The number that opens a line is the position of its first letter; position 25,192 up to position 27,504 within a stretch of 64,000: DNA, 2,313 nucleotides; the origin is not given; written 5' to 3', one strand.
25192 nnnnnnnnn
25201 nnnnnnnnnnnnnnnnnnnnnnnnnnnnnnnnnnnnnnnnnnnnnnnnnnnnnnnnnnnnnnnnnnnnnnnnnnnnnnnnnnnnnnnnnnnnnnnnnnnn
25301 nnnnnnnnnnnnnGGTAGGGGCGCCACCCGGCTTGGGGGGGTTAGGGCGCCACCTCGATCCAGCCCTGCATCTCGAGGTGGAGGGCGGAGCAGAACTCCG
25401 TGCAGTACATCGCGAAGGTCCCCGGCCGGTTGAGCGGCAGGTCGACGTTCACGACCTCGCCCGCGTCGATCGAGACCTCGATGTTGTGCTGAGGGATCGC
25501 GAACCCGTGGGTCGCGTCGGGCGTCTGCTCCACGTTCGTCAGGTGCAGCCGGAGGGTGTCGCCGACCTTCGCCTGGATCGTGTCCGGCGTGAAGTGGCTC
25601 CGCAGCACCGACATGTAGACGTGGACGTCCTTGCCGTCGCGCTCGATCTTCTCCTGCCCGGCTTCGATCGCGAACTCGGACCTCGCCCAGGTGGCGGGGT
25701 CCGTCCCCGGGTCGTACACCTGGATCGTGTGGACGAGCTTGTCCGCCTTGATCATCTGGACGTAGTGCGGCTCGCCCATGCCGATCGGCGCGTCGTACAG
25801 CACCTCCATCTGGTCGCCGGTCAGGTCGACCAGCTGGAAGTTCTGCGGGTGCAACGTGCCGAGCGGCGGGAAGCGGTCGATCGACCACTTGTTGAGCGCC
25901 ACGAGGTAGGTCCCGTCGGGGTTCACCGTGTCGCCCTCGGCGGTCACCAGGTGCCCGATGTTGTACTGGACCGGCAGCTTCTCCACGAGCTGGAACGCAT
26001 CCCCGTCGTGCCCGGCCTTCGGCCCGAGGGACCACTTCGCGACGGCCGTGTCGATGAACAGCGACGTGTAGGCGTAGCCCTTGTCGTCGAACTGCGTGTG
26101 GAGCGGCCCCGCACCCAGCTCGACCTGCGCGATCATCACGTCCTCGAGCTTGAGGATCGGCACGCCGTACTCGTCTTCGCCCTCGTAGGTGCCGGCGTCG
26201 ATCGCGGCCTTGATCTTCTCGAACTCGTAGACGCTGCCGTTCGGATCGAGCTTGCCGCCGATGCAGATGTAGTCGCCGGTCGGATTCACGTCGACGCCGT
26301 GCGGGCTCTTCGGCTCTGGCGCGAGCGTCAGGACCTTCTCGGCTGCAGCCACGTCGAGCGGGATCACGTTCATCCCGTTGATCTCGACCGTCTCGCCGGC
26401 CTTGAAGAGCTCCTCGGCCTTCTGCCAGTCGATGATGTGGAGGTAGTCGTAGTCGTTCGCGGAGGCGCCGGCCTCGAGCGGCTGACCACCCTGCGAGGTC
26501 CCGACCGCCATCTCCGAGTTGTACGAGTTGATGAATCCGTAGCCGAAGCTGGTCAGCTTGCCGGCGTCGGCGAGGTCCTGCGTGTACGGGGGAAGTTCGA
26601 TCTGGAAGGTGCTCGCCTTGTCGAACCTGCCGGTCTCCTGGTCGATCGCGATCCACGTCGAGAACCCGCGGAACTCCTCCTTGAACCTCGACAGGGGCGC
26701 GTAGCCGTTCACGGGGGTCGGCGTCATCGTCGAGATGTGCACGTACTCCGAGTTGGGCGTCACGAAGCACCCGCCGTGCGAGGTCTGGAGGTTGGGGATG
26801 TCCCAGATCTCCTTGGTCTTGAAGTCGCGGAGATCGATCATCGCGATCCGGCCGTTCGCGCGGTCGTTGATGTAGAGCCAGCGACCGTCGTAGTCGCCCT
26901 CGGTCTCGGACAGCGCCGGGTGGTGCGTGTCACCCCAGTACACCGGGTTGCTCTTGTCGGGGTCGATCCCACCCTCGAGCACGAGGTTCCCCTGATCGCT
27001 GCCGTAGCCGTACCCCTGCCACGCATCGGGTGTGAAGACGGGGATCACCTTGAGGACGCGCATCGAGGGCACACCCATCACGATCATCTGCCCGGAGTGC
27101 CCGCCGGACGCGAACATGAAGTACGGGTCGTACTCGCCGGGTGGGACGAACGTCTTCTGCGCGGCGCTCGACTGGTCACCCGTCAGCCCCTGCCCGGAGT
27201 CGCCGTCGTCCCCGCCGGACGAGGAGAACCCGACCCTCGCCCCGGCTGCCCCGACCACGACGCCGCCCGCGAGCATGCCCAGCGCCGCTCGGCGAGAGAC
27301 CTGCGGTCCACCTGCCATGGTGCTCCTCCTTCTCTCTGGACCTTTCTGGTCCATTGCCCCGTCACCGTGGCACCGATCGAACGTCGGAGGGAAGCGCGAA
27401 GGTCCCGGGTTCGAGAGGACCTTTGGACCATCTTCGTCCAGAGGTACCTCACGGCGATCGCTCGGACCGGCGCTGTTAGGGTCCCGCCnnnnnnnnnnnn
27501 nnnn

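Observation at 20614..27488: Compact, non-canonical N2O-reductase cluster: Tat-NosZ, cupredoxin, membrane protein, NosDFY and an Rrf2 regulator, with no nosR, nosL or c-type cytochromes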

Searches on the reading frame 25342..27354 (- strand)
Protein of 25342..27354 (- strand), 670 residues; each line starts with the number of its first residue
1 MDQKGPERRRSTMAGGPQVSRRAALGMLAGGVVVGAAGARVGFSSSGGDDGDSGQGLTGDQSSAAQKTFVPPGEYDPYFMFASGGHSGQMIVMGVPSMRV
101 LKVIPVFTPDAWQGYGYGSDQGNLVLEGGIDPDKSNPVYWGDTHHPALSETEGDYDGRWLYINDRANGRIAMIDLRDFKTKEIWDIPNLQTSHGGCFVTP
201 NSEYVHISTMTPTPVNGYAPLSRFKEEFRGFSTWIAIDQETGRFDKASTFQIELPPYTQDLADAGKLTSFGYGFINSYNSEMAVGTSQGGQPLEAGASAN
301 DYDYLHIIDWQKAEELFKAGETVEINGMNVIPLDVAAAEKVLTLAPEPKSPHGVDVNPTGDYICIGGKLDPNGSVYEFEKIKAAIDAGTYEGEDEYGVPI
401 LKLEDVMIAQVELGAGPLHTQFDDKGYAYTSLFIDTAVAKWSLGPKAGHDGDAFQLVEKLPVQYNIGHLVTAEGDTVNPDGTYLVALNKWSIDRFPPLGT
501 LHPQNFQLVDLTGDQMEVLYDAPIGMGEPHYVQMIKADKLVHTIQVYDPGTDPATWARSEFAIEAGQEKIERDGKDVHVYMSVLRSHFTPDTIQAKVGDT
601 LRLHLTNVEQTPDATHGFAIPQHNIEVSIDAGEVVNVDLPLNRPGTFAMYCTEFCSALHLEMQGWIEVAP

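Call 5: search_protein_families(library=pfam, proteins=[window:25342-27354:-], max_evalue=0.01)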
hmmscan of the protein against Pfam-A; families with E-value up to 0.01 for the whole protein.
window:25342-27354:- (670 aa): 3 families
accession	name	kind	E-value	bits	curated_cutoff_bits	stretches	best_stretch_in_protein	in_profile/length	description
PF18764.7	nos_propeller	-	1e-28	99.5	30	1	459-530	1-71/71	Nitrous oxide reductase propeller repeat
PF13473.12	Cupredoxin_1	-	6e-08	33.1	27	1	579-652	23-93/104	Cupredoxin-like domain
PF00116.26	COX2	-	0.0003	21.2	22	1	611-663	62-114/120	Cytochrome C oxidase subunit II, periplasmic domain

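Call 6: search_protein_families(library=ncbifam, proteins=[window:25342-27354:-], max_evalue=0.01)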
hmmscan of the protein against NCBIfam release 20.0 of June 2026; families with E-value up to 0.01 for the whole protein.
window:25342-27354:- (670 aa): 6 families
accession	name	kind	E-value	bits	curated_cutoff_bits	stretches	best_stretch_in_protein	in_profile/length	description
TIGR04246.1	nitrous_NosZ_Gp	equivalog_domain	1e-231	770.3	625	1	65-670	1-578/578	Sec-dependent nitrous-oxide reductase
TIGR04244.1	nitrous_NosZ_RR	equivalog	3.4e-124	415.7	625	1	19-666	2-624/627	TAT-dependent nitrous-oxide reductase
NF052460.1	L-NosZ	equivalog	1.3e-57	195.4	700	3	337-668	162-478/480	clade III lactonase-type nitrous-oxide reductase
TIGR02866.1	CoxB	equivalog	7.2e-06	25.7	147.7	1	611-669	134-192/202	cytochrome c oxidase subunit II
TIGR03096.1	nitroso_cyanin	equivalog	0.00051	19.8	142.85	1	589-660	59-127/135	nitrosocyanin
NF050117.1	aa3_CtaC_Actin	exception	0.0024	17.1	250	1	610-667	174-231/244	aa3-type cytochrome oxidase subunit II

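Call 9: find_homologous_proteins(query=window:25342-27354:-, max_evalue=1e-50)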
Query window:25342-27354:- (670 aa): 7997 proteins with E <= 1e-50 among 8000 candidates; the best 120 are listed.
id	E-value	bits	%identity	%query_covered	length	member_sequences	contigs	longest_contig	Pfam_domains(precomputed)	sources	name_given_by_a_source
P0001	0.0e+0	1537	100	98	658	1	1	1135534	PF13473.13,PF18764.8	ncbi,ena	-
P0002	0.0e+0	1444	93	98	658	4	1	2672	PF13473.13,PF18764.8,PF00116.27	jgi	jgi:nitrous-oxide reductase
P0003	0.0e+0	1428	91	98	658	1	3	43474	PF13473.13,PF18764.8,PF00116.27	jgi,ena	jgi:nitrous-oxide reductase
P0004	0.0e+0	1395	90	98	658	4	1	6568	PF13473.13,PF18764.8,PF00116.27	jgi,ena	-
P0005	0.0e+0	1327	86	98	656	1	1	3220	PF13473.13,PF18764.8,PF00116.27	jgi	jgi:nitrous-oxide reductase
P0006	0.0e+0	1223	78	98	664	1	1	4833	PF13473.13,PF18764.8,PF00116.27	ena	-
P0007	0.0e+0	1215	78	98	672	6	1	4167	PF13473.13,PF18764.8,PF00116.27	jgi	-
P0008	0.0e+0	1183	77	98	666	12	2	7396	PF13473.13,PF18764.8,PF00116.27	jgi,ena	jgi:nitrous-oxide reductase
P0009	0.0e+0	1181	76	98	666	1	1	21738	PF13473.13,PF18764.8,PF00116.27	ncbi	-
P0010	0.0e+0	1180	76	98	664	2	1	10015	PF13473.13,PF18764.8,PF00116.27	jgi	jgi:nitrous-oxide reductase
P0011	0.0e+0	1175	77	97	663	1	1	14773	PF13473.13,PF18764.8,PF00116.27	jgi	jgi:nitrous-oxide reductase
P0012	0.0e+0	1173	76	98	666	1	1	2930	PF13473.13,PF18764.8,PF00116.27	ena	-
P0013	0.0e+0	1172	76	98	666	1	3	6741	PF13473.13,PF18764.8,PF00116.27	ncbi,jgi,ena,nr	ncbi:MAG TPA: Sec-dependent nitrous-oxide reductase [Actinomycetota bacterium]|nr:Sec-dependent nitr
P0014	0.0e+0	1168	73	99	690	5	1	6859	PF13473.13,PF18764.8,PF00116.27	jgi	jgi:nitrous-oxide reductase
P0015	0.0e+0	1167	75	98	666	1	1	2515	PF18764.8,PF00116.27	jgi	-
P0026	0.0e+0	1134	72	100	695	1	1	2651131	PF13473.13,PF18764.8,PF00116.27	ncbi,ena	-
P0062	0.0e+0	1031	68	97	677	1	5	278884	PF13473.13,PF18764.8,PF00116.27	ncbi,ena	-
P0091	2.3e-276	937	62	96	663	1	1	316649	PF13473.13,PF18764.8,PF00116.27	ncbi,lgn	ncbi:MAG: Sec-dependent nitrous-oxide reductase [Acidimicrobiia bacterium]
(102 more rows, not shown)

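Call 10: find_related_loci(query=window:25342-27354:-, collection=genome_contigs, flank=10000)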
Query window:25342-27354:- (670 aa) in genome_contigs; peptide patterns used: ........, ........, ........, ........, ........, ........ (x = any residue, [..] = any of these).
92 stretches matched a pattern; 31 encode a relative of the query (tblastn E <= 1e-3); 31 distinct loci.
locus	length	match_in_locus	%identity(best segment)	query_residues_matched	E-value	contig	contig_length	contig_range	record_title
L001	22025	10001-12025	93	1-670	0e+0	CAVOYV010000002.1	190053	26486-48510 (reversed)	MAG: uncultured Actinomycetes bacterium isolate MFD09779.bin.2.169 genome assembly, contig: contig_27233, whole genome s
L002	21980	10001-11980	71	17-670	0e+0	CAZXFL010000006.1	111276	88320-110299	MAG TPA_asm: uncultured Actinomycetes bacterium isolate SRP119689_co1_219 genome assembly, contig: NODE_149_length_11127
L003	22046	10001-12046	72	4-670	0e+0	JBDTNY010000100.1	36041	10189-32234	MAG: Actinomycetota bacterium isolate cluster3_bin.161 NODE_3232_length_36041_cov_7.736953, whole genome shotgun sequenc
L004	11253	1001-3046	72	4-670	0e+0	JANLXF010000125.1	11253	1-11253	MAG: Actinomycetes bacterium isolate OTE_20_metabat_100 OTE_20_k141_4542114, whole genome shotgun sequence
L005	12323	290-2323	71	6-670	0e+0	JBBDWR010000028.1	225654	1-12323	MAG: Actinomycetota bacterium isolate LejiaD_68_78 Lejia_D_94_length_225654_cov_47, whole genome shotgun sequence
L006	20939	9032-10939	71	44-670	0e+0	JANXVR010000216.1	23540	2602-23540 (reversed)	MAG: Actinomycetes bacterium isolate GL140_1_metabat_128 GL140_1_k141_546756, whole genome shotgun sequence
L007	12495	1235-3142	71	44-670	0e+0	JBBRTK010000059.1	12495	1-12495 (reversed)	MAG: Actinomycetota bacterium isolate La2_metabat2.206 La2_metabat2.206_K_911254L12495_cov_30.7119, whole genome shotgun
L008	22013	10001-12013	68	15-670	0e+0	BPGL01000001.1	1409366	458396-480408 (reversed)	MAG: Actinomycetota bacterium KatS3mg013 DNA, contig_13714, whole genome shotgun sequence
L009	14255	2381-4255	63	55-668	0e+0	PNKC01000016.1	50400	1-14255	MAG: Anaerolinea sp. isolate PR.017 PR_1000223_50400, whole genome shotgun sequence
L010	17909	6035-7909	63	55-668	0e+0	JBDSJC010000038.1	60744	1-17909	MAG: Tepidiformaceae bacterium isolate cluster1_bin.313 k127_1894170, whole genome shotgun sequence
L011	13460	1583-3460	62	55-669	0e+0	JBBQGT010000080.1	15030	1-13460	MAG: Tepidiformales bacterium isolate Co_metawrap_944 Cmw_944_k141_3198313_length_15030_cov_11.9970, whole genome shotgu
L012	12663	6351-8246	62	51-669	0e+0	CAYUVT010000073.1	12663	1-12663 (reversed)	MAG TPA_asm: uncultured Anaerolineaceae bacterium isolate SRP329715_co1_414 genome assembly, contig: NODE_7536_length_12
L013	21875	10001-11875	62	53-669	0e+0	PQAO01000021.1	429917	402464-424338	MAG: Dehalococcoidia bacterium isolate FeB_14 contig_285, whole genome shotgun sequence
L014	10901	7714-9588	61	53-669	0e+0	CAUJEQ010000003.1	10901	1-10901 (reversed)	MAG: Chloroflexota bacterium isolate KLAP124 genome assembly, contig: KLAP124_589078, whole genome shotgun sequence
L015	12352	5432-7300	61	55-666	0e+0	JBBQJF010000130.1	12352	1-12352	MAG: Dehalococcoidia bacterium isolate Co_metawrap_750 Cmw_750_k141_6894491_length_12352_cov_14.9908, whole genome shotg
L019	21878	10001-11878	60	54-670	0e+0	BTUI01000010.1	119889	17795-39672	MAG: Chloroflexota bacterium AMX-MBFR-23 DNA, sequence10, whole genome shotgun sequence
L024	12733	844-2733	48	31-668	0e+0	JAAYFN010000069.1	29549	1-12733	MAG: Campylobacter sp. isolate AS07pgkLD_73 132117_AS07, whole genome shotgun sequence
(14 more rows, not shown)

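Call 13: find_encoding_contigs(protein=P0001, flank=10000, max_places=3)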
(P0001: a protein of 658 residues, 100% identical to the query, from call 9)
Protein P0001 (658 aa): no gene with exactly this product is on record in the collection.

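Call 16: search_dna_similar(query=window:25342-27354:-, collection=plasmids, mode=protein, max_rows=40, rows=spread)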
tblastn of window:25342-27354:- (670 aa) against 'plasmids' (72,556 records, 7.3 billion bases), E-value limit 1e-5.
Records with a match: 257; places in all: 258; records where one place covers at least 80% of the query: 253.
Best place of each record, by identity: <60% 257.
By first word of the organism name: Ralstonia 102; Sinorhizobium 38; Paracoccus 10; Rhizobium 10; Azospirillum 10; Phaeobacter 10; Ensifer 9; Roseibium 8; Cupriavidus 5; Shinella 5; and 31 more.
By predicted mobility (MOB-suite, as given by PLSDB): non-mobilizable 104; mobilizable 101; conjugative 52.
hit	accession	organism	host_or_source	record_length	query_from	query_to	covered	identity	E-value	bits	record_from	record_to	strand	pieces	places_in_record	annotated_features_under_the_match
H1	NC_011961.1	Thermomicrobium roseum DSM 5159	-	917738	64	670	91%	55.4%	0e+0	662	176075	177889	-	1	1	nosZ: Sec-dependent nitrous-oxide reductase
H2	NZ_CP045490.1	Natronorubrum aibiense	single cell,Xinjiang Aibi Salt Lake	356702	67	670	90%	37.1%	4e-105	358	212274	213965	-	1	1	nosZ: TAT-dependent nitrous-oxide reductase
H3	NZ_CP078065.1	Haloferax larsenii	Cell culture,Salt Lake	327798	69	670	90%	34.6%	1e-102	351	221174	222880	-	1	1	nosZ: TAT-dependent nitrous-oxide reductase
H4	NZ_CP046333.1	Cupriavidus metallidurans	sedimentation pond in a zinc factory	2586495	72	668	89%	34.1%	5e-86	303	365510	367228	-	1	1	none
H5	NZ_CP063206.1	Haloferax gibbonsii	cultured ...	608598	69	670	90%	33.7%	5e-101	346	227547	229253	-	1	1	nosZ: TAT-dependent nitrous-oxide reductase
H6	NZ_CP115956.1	Ralstonia pseudosolanacearum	Solanum tuberosum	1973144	72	668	89%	33.7%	2e-85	300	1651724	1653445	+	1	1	none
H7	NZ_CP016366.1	Phaeobacter porticola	cell culture,barnacle at wood pile-on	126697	70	670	90%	33.3%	3e-86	303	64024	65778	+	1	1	nosZ: TAT-dependent nitrous-oxide reductase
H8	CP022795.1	Ralstonia solanacearum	Solanum tuberosum,single cell,Potato ...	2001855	72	668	89%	33.5%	5e-85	300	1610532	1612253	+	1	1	TAT-dependent nitrous-oxide reductase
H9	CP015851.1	Ralstonia solanacearum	Rhizoma kaempferiae,cell culture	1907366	72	668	89%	33.5%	2e-84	298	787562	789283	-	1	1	nitrous-oxide reductase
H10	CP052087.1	Ralstonia solanacearum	tomato,cell culture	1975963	72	668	89%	33.5%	2e-84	298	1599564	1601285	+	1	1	nitrous-oxide reductase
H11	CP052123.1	Ralstonia solanacearum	tomato,cell culture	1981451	72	668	89%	33.5%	2e-84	298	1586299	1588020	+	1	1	nitrous-oxide reductase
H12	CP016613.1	Ralstonia solanacearum FJAT-91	healthy tomato plant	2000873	72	668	89%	33.5%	2e-84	298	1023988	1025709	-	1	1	nitrous-oxide reductase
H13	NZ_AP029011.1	Ralstonia pseudosolanacearum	-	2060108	72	668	89%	33.5%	2e-84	298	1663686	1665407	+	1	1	none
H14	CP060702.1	Ralstonia solanacearum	tomato,cell culture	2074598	72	668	89%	33.5%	2e-84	298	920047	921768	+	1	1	none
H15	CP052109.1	Ralstonia solanacearum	tomato,cell culture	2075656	72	668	89%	33.5%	2e-84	298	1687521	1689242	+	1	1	nitrous-oxide reductase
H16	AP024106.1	Ralstonia solanacearum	-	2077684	72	668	89%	33.5%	2e-84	298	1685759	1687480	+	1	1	nosZ: TAT-dependent nitrous-oxide reductase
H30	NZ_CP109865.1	Paracoccus aminovorans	bacteria,human fecal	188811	70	670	90%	32.6%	1e-86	304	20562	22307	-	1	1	nosZ: TAT-dependent nitrous-oxide reductase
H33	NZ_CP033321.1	Azospirillum brasilense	rhizosphere soil of Cynodon ...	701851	66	670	90%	31.9%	9e-86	301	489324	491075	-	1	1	nosZ: TAT-dependent nitrous-oxide reductase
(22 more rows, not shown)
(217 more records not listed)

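Call 18: get_annotated_region(hit=H1, flank=9000)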
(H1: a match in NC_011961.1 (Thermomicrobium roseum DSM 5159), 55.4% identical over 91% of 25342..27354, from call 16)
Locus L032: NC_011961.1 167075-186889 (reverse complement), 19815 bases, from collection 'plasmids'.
description: Thermomicrobium roseum DSM 5159 plasmid unnamed, complete sequence
organism: Thermomicrobium roseum DSM 5159 (NCBI taxid 309801)
taxonomy: Bacteria; Thermomicrobiota; Thermomicrobia; Thermomicrobiales; Thermomicrobiaceae; Thermomicrobium; Thermomicrobium roseum; Thermomicrobium roseum DSM 5159
host: -; source: -; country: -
typing (MOB-suite, as given by PLSDB): non-mobilizable
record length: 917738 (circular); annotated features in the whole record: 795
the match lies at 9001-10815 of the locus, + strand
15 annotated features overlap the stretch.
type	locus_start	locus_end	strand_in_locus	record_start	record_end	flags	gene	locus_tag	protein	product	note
CDS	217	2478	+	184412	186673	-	-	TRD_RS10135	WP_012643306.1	LUD domain-containing protein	-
CDS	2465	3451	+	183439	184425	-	-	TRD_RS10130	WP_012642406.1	cation diffusion facilitator family transporter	-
CDS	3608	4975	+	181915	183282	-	-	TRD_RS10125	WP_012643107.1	TrpB-like pyridoxal phosphate-dependent enzyme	GO:0000162 - tryptophan biosynthetic process [Evidence IEA]; GO:0006568 - tryptophan metabolic process [Evidence IEA]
CDS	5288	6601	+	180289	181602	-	-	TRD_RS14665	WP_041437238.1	hypothetical protein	-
CDS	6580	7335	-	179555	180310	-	-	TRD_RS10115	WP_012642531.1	uracil-DNA glycosylase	-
CDS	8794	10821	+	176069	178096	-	nosZ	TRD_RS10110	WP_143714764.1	Sec-dependent nitrous-oxide reductase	GO:0019333 - denitrification pathway [Evidence IEA]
CDS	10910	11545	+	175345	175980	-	-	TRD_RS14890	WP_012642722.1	hypothetical protein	-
CDS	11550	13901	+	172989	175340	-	nosD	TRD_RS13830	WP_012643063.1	nitrous oxide reductase family maturation protein NosD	GO:0071941 - nitrogen cycle metabolic process [Evidence IEA]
CDS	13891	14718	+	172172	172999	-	-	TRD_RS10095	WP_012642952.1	ABC transporter permease subunit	GO:0055085 - transmembrane transport [Evidence IEA]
CDS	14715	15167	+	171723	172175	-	-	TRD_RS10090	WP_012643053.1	nitrous oxide reductase accessory protein NosL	-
CDS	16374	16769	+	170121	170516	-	-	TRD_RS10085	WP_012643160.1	DUF6069 family protein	-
CDS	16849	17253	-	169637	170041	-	-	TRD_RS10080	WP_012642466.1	SaoD/DsrE family protein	-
CDS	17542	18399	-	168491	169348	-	-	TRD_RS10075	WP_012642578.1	metal ABC transporter permease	GO:0030001 - metal ion transport [Evidence IEA]; GO:0055085 - transmembrane transport [Evidence IEA]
CDS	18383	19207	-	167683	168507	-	-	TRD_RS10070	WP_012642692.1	metal ABC transporter ATP-binding protein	-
CDS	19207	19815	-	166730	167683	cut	-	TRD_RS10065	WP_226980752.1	metal ABC transporter substrate-binding protein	-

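Call 19: get_annotated_region(hit=H3, flank=9000)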
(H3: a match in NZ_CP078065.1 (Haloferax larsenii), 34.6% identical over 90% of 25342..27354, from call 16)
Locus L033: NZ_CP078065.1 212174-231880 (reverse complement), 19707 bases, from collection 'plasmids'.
description: Haloferax larsenii strain NCIM 5678 plasmid pHl5678-2, complete sequence
organism: Haloferax larsenii (NCBI taxid 302484)
taxonomy: Archaea; Euryarchaeota; Halobacteria; Halobacteriales; Haloferacaceae; Haloferax; Haloferax larsenii
host: -; source: Cell culture,Salt Lake; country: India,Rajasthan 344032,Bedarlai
typing (MOB-suite, as given by PLSDB): non-mobilizable
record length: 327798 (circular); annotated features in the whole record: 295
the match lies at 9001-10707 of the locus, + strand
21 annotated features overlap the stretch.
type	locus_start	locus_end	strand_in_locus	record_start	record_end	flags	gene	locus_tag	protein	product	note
CDS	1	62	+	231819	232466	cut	-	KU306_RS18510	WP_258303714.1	molybdenum cofactor guanylyltransferase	-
CDS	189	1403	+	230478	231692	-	-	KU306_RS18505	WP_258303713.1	hypothetical protein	-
CDS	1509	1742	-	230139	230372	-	-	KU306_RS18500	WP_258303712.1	DUF2249 domain-containing protein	-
CDS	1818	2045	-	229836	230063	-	-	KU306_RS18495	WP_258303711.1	DUF2249 domain-containing protein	-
CDS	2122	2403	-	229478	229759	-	-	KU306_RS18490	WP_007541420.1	hypothetical protein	-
CDS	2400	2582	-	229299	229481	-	-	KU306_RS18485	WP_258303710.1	hypothetical protein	-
CDS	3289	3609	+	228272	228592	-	-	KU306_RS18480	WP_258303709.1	hypothetical protein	-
CDS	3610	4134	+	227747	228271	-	-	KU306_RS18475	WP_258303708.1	hypothetical protein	-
CDS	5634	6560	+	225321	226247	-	-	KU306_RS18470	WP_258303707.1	FAD-dependent oxidoreductase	-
CDS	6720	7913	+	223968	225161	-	-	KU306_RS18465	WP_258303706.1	ABC transporter substrate-binding protein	-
CDS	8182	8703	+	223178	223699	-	-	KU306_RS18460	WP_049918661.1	plastocyanin/azurin family copper-binding protein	-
CDS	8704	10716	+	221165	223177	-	nosZ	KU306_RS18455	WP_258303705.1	TAT-dependent nitrous-oxide reductase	GO:0019333 - denitrification pathway [Evidence IEA]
CDS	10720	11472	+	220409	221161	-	-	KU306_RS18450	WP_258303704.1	hypothetical protein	-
CDS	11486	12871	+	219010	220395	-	nosD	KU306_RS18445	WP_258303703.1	nitrous oxide reductase family maturation protein NosD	GO:0071941 - nitrogen cycle metabolic process [Evidence IEA]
CDS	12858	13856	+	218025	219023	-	-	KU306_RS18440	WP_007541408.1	ABC transporter ATP-binding protein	-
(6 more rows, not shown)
